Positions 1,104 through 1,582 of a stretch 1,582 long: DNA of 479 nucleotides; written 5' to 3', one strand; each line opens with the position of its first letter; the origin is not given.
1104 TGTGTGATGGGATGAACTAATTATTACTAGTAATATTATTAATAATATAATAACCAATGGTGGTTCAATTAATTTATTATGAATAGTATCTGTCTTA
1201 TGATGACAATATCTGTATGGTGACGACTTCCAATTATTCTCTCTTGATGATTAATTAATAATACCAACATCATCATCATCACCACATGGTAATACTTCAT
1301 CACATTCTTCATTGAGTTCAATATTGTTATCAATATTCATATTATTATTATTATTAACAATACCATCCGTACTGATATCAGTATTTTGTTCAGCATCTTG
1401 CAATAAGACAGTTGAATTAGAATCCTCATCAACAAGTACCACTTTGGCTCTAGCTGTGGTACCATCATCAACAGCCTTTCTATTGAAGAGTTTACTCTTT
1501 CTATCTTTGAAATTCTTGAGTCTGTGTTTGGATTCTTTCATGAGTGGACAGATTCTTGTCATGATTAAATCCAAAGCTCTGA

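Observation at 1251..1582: C-terminal exon combining a bipartite-NLS-like basic patch with an N/D-rich disordered tail; the family could not be identified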

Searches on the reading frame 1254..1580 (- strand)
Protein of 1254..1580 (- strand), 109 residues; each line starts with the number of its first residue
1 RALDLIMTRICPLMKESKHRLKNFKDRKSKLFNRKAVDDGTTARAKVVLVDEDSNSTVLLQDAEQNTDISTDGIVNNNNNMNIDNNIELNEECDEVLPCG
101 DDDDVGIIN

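Call 7: search_protein_families(library=pfam, proteins=[window:1254-1580:-], max_evalue=10)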
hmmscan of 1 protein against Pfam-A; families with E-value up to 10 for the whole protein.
seq(109 aa): 0 families
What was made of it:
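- Tried and rejected: Pfam on the fragment gave nothing at E ≤ 10 (call 7).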

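Call 8: find_homologous_proteins(query=window:1254-1580:-, max_evalue=10)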
Query seq(109 aa): 3 candidates shared short words with the query, none scored E <= 10.
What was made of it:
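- Tried and rejected: The word-indexed 5.8-billion-protein search found nothing (call 8).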

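Call 13: find_related_loci(query=window:1254-1580:-, collection=viral_contigs, flank=10000)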
Query seq(109 aa) (109 aa) in viral_contigs; peptide patterns used: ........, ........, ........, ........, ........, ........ (x = any residue, [..] = any of these).
33 stretches matched a pattern, but none encodes a relative of the query by tblastn (E <= 1e-3).

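Call 15: find_related_loci(query=window:1254-1580:-, collection=metagenome_contigs, flank=10000)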
Query seq(109 aa) (109 aa) in metagenome_contigs; peptide patterns used: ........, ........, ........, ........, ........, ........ (x = any residue, [..] = any of these).
600 stretches matched a pattern, but none encodes a relative of the query by tblastn (E <= 1e-3).

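Call 16: find_related_loci(query=window:1254-1580:-, collection=genome_contigs, flank=10000)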
Query seq(109 aa) (109 aa) in genome_contigs; peptide patterns used: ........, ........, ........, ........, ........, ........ (x = any residue, [..] = any of these).
273 stretches matched a pattern, but none encodes a relative of the query by tblastn (E <= 1e-3).

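Call 17: search_protein_representatives(protein=window:1254-1580:-)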
Query: 109 residues. Proteins with E-value up to 0.001 (for the whole library): 2; up to 1e-10: 1; up to 1e-30: 1. The best 2 are listed.
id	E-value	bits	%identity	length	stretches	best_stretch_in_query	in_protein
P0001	2.1e-62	223.6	100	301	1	1-109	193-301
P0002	2.2e-06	43.8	39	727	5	62-94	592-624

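Call 18: search_solved_structures(query=window:1254-1580:-, max_evalue=10, show_alignments=3)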
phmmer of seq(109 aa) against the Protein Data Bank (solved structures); distinct sequences matched with E-value up to 10: 1.
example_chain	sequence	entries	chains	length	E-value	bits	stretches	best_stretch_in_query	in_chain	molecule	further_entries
6vbb_A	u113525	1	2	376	1.1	12.5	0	34-78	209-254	Peptidase S41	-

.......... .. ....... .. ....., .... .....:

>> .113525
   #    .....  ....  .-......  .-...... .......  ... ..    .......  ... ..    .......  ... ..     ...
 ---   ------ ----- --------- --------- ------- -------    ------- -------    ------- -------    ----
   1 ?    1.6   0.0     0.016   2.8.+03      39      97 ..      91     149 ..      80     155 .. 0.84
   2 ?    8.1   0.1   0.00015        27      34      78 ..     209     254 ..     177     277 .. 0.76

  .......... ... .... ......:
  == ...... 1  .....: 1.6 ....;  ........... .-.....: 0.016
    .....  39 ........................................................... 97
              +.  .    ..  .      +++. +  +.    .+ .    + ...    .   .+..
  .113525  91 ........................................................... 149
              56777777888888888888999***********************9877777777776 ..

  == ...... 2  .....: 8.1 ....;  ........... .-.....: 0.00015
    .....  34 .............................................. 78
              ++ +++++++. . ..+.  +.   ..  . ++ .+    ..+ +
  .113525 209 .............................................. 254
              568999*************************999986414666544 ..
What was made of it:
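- Tried and rejected: PDB sequence search on the fragment gave nothing meaningful (call 18).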

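Call 20: list_cluster_members(proteins=[P0001])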
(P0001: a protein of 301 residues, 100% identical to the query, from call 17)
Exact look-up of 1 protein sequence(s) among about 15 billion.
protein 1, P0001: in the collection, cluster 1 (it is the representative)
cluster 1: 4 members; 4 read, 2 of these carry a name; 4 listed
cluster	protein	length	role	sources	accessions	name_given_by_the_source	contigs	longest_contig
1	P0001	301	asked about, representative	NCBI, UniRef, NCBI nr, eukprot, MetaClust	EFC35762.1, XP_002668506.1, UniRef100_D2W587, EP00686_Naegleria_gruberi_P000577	predicted protein [Naegleria gruberi] | Predicted protein n=2 Tax=Naegleria gruberi TaxID=5762 RepID=D2W587_NAEGR | uncharacterized protein NAEGRDRAFT_54757 [Naegleria gruberi]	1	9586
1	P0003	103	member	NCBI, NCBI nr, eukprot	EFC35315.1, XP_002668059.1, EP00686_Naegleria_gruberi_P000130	predicted protein [Naegleria gruberi] | uncharacterized protein NAEGRDRAFT_77031 [Naegleria gruberi] | XP_002668059.1 predicted protein [Naegleria gruberi strain NEG-M]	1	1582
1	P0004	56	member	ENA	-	-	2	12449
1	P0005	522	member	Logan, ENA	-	-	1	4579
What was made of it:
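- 1251..1580 (-): C-terminal 109 codons plus the TAA stop (1253-1251) of the Naegleria gruberi orphan gene. They correspond to residues 414-522 of the 522-aa ORF P0005 and residues 193-301 of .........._54757. The ORF is cut by the scaffold end at 1582. Source names in call 20.
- Both N. gruberi copies are on small unplaced scaffolds of 1582 and 9586 bp (call 20).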

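Call 21: search_protein_families(library=pfam, proteins=[P0001], max_evalue=10)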
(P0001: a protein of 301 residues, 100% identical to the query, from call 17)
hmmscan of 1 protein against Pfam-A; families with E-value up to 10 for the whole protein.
P0001 (301 aa): 12 families
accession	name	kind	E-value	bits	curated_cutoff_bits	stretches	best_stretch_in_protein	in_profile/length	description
PF11932.13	DUF3450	-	0.0095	15.7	32.6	1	67-134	15-82/241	Protein of unknown function (DUF3450)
PF07851.19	TMEM120A-B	-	0.01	15.6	29.8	1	70-126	4-60/324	TMEM120A/B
PF08496.15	Peptidase_S49_N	-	0.015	15.9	27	1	63-139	36-107/147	Peptidase family S49 N-terminal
PF10186.14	ATG14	-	0.04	13.4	33.2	1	67-148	75-164/347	Vacuolar sorting 38 and autophagy-related subunit 14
PF04977.20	DivIC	-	0.044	14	28.9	1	68-99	24-53/80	Septum formation initiator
PF08286.16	Spc24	-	0.063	13.9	25.3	1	69-132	12-63/109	Spc24 subunit of Ndc80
PF20155.4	TMP_3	-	0.063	13.4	41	1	69-129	9-72/192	Tape measure protein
PF09969.14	DUF2203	-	0.41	11.8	24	1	69-133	28-90/122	Uncharacterized conserved protein (DUF2203)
PF02403.27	Seryl_tRNA_N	-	0.5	11.1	28.2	1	75-126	29-80/108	Seryl-tRNA synthetase N-terminal domain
PF11068.13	YlqD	-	1.1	10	27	1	69-137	28-90/131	YlqD protein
PF05565.16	Sipho_Gp157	-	1.3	9.5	28.6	1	67-123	39-95/162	Siphovirus Gp157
PF06005.17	ZapB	-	2.7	9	31.5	1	71-121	7-57/71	Cell division protein ZapB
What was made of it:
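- The Spc24 alignment covers only the coiled-coil residues (P0001 69-132 against profile 12-63), like eleven other coiled-coil families at similar E-values (call 21).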

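Call 22: find_encoding_contigs(protein=P0001, flank=10000, max_places=6)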
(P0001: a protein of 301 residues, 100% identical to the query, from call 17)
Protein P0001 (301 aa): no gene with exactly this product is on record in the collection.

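Call 25: search_protein_families(library=pfam, proteins=[P0005], max_evalue=10)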
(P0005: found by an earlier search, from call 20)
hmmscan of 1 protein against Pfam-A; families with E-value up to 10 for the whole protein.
P0005 (522 aa): 9 families
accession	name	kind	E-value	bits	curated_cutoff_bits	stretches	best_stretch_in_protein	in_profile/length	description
PF11932.13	DUF3450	-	0.022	14.5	32.6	1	289-355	16-82/241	Protein of unknown function (DUF3450)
PF08496.15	Peptidase_S49_N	-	0.027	15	27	1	284-359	36-106/147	Peptidase family S49 N-terminal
PF08286.16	Spc24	-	0.094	13.4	25.3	1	290-352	12-62/109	Spc24 subunit of Ndc80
PF12443.13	AKNA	-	0.2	12.8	28.1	1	283-332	40-89/99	AT-hook-containing transcription factor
PF02403.27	Seryl_tRNA_N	-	0.4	11.4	28.2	1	296-347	29-80/108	Seryl-tRNA synthetase N-terminal domain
PF00038.26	Filament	-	1.4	9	40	1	289-345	196-252/313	Intermediate filament protein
PF04977.20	DivIC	-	4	7.7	28.9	1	289-320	24-53/80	Septum formation initiator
PF07851.19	TMEM120A-B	-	6.3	6.4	29.8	1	291-347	4-60/324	TMEM120A/B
PF09969.14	DUF2203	-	6.7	7.9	24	1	290-353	28-89/122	Uncharacterized conserved protein (DUF2203)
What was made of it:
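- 1539..1580 (-): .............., the hydrophobic end of a predicted helix (residues 410-426 of the full protein). That helix appears to close a small alpha/beta region starting about residue 355, upstream of the window. It is not an F-box. No F-box hit in Pfam at E ≤ 10 (calls 7, 21, 25).
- On F-box (PF00646 / PF12937 / F-box-like): hmmscan at max E = 10 returned no family for the fragment (call 7) and no F-box family for P0001 or P0005 (calls 21, 25).
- On Spc24/Spc25-type coiled coil plus RWD domain: Pfam Spc24 scores E 0.06-0.09, below its cutoff, and aligns only to coiled-coil residues (calls 21, 25).
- There is a weak sub-threshold Pfam Spc24 hit (E 0.06-0.09; calls 21, 25).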

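Call 26: find_homologous_proteins(query=P0005, max_evalue=10)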
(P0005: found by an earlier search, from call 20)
Query P0005 (522 aa): 1 proteins with E <= 10 among 8000 candidates.
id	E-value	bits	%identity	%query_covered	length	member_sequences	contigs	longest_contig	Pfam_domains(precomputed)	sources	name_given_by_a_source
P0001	6.6e-188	643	100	58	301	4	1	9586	-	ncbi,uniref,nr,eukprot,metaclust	ncbi:predicted protein [Naegleria gruberi]|uniref:Predicted protein n=2 Tax=Naegleria gruberi TaxID=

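Call 27: find_encoding_contigs(protein=P0005, flank=10000)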
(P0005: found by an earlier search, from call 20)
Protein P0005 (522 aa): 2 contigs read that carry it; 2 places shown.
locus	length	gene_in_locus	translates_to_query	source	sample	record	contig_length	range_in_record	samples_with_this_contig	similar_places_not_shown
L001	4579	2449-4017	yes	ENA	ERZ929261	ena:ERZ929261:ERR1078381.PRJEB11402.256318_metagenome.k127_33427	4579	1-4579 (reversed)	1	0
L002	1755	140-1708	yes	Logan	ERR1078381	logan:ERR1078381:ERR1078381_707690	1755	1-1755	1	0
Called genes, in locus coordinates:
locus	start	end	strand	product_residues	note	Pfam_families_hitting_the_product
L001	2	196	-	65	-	?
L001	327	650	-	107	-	-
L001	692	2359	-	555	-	-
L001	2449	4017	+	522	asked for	-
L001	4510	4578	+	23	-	?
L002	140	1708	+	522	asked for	-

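Call 36: search_protein_families(library=pfam, proteins=[L001:692-2488:-, L001:327-653:-, L001:2-196:-], max_evalue=0.1)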
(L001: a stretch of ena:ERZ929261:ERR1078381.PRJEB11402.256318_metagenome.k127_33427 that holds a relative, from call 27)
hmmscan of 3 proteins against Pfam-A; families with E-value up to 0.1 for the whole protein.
L001:692-2488:- (598 aa): 1 family
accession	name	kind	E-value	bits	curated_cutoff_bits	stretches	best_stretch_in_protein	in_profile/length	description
PF20683.2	DUF6819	-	0.034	14.3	23.5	0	254-298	32-76/171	Domain of unknown function (DUF6819)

L001:327-653:- (108 aa): 0 families

L001:2-196:- (65 aa): 1 family
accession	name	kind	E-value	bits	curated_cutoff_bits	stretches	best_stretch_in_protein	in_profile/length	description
PF19246.4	DUF5894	-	0.023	14.7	25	1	15-45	19-49/57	Family of unknown function (DUF5894)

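Call 41: predict_structure(protein=P0005)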
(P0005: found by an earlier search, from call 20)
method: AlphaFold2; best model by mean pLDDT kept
length: 522 residues; sequences in the alignment: 1
mean_pLDDT: 41.4   pTM: 0.25
mean pLDDT of the five models: 41.4, 37.2, 36.9, 33.7, 33.5
residues with pLDDT >= 90: 26; 70-90: 17; 50-70: 16; < 50: 463
segments of 3 or more residues with pLDDT < 50: 1-81, 83-275, 282-284, 340-522
pLDDT, mean of each block of 10 residues (from residue 1): 36 30 29 37 44 44 47 46 44 36 36 35 30 26 29 35 39 41 37 38 32 34 42 40 35 36 40 42 55 88 93 93 82 64 41 38 38 39 41 38 39 46 41 36 37 32 30 27 29 32 30 28 24
secondary structure, 60 per line:
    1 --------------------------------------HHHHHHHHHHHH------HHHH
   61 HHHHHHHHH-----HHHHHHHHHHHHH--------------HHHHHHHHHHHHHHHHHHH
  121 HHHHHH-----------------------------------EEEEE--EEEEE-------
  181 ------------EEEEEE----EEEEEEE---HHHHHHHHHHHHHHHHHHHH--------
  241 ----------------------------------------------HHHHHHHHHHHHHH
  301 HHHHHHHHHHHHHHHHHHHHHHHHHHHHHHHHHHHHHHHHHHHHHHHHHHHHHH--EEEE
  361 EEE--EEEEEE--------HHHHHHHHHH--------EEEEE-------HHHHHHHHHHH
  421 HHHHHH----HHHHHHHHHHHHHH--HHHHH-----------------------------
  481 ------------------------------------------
elements in order: H39-50 H57-69 H75-87 H102-126 E162-166 E169-173 E193-198 E203-209 H213-232 H287-354 E357-363 E366-371 H380-389 E398-402 H410-426 H431-444 H447-451
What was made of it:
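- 1254..1358 (-): Asn/Asp-rich acidic tail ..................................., with net −10, 10 Asn, GC 0.24 and GC3 0.09. It contains (AAT)5 at 1341-1355 and (GAT)4 at 1269-1280. No secondary structure and pLDDT below 35 in the AF2 model (call 41).
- On Intrinsically disordered acidic low-complexity tail: There are no DSSP elements after residue 451 and pLDDT is 24-32 (call 41).
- Closest known: F-box motif. Different: It is followed by a basic cluster, not by the second and third F-box helices (calls 7, 21, 25, 41).
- Coiled coil: pLDDT is 82-93 for residues about 290-335, and the only weak Pfam hits are coiled-coil families over the same residues (calls 21, 25, 41).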

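Call 42: list_cluster_members(proteins=[L001:695-2359:-, L001:330-650:-])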
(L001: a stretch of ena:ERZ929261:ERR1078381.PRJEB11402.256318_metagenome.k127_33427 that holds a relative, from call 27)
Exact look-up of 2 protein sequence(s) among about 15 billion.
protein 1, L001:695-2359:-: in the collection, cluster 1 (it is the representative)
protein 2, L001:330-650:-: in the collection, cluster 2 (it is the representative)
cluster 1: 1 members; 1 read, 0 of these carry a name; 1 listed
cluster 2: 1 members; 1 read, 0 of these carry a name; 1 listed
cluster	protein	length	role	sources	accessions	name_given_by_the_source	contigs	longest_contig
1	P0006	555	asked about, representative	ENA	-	-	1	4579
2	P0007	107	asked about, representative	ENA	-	-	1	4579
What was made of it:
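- P0006 is a singleton cluster (call 42).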

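Call 43: search_solved_structures(query=P0005, max_evalue=10, show_alignments=0)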
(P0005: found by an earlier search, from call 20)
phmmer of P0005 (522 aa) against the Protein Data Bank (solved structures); distinct sequences matched with E-value up to 10: 11.
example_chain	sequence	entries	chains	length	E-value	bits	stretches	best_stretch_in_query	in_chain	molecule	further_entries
5j0i_A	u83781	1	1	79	0.026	16.4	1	291-325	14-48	Designed protein 2L6HC3_12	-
1zva_A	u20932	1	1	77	0.044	15.7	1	245-315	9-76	E2 glycoprotein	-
5ieo_A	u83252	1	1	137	0.057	15.3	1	66-102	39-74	CDL2.3a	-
5iep_A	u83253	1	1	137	0.12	14.2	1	69-102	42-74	CDL2.3b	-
5ien_A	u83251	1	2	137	0.46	12.3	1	68-102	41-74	CDL2.2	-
5xau_C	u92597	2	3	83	0.56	12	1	281-326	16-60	Laminin subunit gamma-1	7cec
1wpa_A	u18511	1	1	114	1.5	10.6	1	289-351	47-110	Occludin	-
1xaw_A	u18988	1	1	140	1.9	10.3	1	290-351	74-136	Occludin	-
9lu9_F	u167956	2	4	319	2.5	9.9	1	241-331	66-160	MotB1,Motility protein B | Chimeric B subunit of MotA1B1 from Paenibacillus sp. TCA20 and MotAB from E. coli,Motility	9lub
3g7c_A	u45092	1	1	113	2.7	9.8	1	289-351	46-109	Occludin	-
5oi7_A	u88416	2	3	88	6.3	8.6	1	292-360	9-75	Centrosomal protein of 85 kDa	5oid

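Call 44: find_related_loci(query=P0005, collection=metagenome_contigs, flank=5000)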
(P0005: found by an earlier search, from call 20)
Query P0005 (522 aa) in metagenome_contigs; peptide patterns used: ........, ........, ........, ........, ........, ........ (x = any residue, [..] = any of these).
539 stretches matched a pattern, but none encodes a relative of the query by tblastn (E <= 1e-3).

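Call 55: find_related_loci(query=P0006, collection=viral_contigs, flank=3000)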
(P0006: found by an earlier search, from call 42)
Query P0006 (555 aa) in viral_contigs; peptide patterns used: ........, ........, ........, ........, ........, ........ (x = any residue, [..] = any of these).
7 stretches matched a pattern, but none encodes a relative of the query by tblastn (E <= 1e-3).

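Call 56: find_related_loci(query=P0005, collection=viral_contigs, flank=3000)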
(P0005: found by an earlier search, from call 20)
Query P0005 (522 aa) in viral_contigs; peptide patterns used: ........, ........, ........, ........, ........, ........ (x = any residue, [..] = any of these).
23 stretches matched a pattern, but none encodes a relative of the query by tblastn (E <= 1e-3).

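Call 57: search_protein_families(library=pfam, proteins=[P0006, P0007], max_evalue=10)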
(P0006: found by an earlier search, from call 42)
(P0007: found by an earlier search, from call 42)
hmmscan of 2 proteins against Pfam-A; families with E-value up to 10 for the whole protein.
P0006 (555 aa): 2 families
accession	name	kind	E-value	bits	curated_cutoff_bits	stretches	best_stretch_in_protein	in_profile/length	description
PF20683.2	DUF6819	-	0.054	13.6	23.5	1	211-255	32-76/171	Domain of unknown function (DUF6819)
PF14497.11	GST_C_3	-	0.25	12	21.6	1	144-221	14-93/104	Glutathione S-transferase, C-terminal domain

P0007 (107 aa): 0 families
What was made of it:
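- On CACTA/Tnp2 or KDZ transposase (for the L001 neighbour P0006 and P0007, relevant to the transposon rival): No such family appears at E ≤ 10 (calls 36, 57).
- Pfam gives no transposase hit for P0006 or P0007 even at E ≤ 10 (calls 36, 57).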

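Call 61: search_protein_families(library=phrogs, proteins=[P0005, P0006, P0007], max_evalue=0.1)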
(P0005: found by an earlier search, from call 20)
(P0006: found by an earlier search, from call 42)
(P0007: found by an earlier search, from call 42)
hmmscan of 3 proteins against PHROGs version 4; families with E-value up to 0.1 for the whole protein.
P0005 (522 aa): 3 families
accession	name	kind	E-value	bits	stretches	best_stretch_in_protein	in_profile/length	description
phrog_1009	-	unknown function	0.034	15.2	1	276-338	20-83/103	-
phrog_17187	-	unknown function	0.069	14.3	0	284-321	92-129/138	-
phrog_739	-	lysis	0.081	14.1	1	275-321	13-59/122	Rz-like spanin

P0006 (555 aa): 1 family
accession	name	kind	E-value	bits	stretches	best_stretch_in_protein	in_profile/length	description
phrog_12592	-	unknown function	0.064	14.2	0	533-546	21-34/62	-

P0007 (107 aa): 0 families
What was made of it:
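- Tried and rejected: PDB and PHROGs on the full protein gave only coiled-coil noise (calls 43, 61).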

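Call 63: find_encoding_contigs(protein=P0003, flank=10000, max_places=10)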
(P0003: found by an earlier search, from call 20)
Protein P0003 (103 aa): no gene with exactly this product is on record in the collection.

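Call 64: find_encoding_contigs(protein=window:1254-1574:-, flank=10000, max_places=10)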
Protein seq(107 aa) (107 aa): no gene with exactly this product is on record in the collection.
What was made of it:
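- Tried and rejected: The 301-, 103- and 107-aa versions are not on record (calls 22, 63, 64).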
